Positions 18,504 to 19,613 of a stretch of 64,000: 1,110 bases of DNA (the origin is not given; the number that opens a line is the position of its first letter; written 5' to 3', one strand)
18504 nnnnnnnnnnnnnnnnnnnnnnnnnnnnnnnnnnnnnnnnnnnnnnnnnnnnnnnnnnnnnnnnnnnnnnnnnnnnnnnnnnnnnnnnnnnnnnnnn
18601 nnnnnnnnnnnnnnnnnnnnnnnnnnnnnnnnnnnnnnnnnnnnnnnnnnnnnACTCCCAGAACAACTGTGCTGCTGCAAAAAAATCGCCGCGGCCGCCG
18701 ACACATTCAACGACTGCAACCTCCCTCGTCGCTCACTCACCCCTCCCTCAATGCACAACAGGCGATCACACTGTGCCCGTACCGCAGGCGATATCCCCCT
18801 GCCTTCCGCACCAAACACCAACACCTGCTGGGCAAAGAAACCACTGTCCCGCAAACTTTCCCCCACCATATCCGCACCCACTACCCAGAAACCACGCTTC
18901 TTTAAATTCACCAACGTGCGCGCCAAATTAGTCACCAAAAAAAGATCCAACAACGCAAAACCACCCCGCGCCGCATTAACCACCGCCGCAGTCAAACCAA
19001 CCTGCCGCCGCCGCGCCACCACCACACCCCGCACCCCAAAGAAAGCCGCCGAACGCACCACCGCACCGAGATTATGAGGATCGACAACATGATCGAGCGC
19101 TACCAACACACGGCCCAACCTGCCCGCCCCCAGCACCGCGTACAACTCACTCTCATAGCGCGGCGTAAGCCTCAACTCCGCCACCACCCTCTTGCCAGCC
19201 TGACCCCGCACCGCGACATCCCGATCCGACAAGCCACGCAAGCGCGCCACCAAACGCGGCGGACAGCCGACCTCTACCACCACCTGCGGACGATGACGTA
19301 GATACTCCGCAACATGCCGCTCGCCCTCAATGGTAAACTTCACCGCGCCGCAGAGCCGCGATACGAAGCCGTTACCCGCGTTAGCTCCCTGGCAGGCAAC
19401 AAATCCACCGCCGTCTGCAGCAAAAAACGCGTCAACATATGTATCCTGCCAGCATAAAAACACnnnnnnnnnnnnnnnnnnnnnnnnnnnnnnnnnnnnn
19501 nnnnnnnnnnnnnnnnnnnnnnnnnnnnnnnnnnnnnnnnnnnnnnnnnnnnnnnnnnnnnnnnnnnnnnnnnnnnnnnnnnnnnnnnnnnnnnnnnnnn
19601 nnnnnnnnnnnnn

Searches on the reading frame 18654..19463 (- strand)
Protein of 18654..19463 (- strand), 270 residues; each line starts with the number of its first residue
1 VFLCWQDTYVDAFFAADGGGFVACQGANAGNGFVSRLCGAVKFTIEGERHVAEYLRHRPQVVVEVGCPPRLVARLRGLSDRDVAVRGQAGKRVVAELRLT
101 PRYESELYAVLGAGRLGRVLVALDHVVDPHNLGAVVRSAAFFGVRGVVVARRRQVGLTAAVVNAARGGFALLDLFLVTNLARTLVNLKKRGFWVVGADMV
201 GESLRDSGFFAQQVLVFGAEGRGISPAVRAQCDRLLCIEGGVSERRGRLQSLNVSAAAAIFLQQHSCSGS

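Call 66: search_protein_families(library=pfam, proteins=[window:18654-19463:-])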
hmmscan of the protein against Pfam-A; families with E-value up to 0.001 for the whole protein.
window:18654-19463:- (270 aa): 1 family
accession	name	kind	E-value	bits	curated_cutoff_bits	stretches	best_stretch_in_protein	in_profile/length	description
PF00588.24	SpoU_methylase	-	7e-32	110.9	29.7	1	119-262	2-141/142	SpoU rRNA Methylase family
